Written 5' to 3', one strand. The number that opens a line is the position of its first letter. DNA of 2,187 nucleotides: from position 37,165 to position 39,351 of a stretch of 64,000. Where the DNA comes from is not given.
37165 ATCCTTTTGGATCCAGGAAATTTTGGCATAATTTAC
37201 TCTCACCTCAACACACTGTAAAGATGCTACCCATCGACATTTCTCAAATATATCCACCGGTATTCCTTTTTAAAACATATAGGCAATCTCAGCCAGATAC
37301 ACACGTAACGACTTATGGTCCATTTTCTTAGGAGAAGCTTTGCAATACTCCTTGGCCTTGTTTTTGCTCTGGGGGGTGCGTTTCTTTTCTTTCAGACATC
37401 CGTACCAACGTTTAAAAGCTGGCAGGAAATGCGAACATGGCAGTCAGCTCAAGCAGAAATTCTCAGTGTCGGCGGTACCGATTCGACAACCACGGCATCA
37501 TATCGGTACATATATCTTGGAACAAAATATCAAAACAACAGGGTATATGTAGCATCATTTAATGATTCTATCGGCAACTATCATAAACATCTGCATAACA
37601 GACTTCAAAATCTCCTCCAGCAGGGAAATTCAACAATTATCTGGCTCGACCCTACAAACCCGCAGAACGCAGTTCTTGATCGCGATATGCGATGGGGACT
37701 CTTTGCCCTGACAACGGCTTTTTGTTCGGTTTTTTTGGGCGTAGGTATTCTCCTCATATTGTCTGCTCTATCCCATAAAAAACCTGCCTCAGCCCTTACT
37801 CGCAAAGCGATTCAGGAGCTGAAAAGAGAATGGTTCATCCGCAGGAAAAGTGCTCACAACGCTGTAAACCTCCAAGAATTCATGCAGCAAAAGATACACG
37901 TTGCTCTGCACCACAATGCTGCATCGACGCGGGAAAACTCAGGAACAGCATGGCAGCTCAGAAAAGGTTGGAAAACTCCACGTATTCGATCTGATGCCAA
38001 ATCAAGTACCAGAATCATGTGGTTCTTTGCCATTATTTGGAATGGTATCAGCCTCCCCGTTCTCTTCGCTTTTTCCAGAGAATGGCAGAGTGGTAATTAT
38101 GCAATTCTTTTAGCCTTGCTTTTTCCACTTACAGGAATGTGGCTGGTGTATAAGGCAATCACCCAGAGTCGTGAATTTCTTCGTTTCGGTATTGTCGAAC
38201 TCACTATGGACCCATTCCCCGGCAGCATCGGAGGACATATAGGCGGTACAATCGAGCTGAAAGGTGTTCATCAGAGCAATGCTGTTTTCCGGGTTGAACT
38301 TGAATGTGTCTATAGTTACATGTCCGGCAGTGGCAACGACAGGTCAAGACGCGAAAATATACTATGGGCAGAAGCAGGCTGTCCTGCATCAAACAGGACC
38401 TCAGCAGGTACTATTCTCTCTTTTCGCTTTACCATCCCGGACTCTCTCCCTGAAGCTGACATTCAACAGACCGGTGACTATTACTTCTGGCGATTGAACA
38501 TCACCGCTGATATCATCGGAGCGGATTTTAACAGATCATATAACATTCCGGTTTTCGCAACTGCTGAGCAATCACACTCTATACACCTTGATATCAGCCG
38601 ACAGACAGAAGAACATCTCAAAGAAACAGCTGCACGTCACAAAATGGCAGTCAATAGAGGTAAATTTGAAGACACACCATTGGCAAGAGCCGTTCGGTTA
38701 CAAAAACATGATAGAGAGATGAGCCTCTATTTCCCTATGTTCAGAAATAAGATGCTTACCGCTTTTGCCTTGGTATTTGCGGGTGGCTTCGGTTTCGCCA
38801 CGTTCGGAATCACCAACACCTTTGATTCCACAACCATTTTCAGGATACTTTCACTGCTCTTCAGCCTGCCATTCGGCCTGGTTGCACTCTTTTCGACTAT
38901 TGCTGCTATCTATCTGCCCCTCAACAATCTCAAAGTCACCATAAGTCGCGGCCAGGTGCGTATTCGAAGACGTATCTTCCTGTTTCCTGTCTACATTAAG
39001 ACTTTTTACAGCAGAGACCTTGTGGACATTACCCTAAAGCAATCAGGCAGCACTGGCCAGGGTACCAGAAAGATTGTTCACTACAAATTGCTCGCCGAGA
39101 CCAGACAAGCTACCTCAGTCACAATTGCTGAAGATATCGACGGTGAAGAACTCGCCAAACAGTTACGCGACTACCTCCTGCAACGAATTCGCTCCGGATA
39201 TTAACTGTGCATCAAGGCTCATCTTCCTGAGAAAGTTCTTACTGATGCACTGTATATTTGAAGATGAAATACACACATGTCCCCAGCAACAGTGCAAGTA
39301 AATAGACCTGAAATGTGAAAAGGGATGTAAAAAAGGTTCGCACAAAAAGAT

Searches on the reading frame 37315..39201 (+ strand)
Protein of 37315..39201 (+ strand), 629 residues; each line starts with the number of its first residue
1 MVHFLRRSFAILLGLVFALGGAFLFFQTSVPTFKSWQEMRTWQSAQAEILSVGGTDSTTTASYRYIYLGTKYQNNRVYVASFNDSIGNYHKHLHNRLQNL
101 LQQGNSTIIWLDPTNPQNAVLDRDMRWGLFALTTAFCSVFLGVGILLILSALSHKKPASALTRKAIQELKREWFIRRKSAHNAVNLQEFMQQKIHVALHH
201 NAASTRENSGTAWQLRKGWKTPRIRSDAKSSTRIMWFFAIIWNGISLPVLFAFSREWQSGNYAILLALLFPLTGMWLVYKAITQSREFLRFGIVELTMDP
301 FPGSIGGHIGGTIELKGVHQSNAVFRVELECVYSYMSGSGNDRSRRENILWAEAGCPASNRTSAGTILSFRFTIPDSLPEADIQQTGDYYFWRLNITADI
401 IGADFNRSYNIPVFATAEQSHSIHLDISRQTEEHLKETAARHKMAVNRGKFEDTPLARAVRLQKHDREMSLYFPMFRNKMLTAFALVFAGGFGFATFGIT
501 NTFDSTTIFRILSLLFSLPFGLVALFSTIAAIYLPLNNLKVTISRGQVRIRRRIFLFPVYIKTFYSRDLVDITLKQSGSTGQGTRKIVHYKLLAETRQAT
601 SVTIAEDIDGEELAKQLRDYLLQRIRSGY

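Call 70: search_protein_families(library=pfam, proteins=[window:37315-39201:+], max_evalue=0.00001)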
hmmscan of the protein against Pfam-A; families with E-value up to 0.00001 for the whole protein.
window:37315-39201:+ (629 aa): 1 family
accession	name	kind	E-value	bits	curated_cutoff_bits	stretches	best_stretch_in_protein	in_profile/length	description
PF12158.14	DUF3592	-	2.4e-06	28.5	25.3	1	53-125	17-83/84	Domain of unknown function (DUF3592)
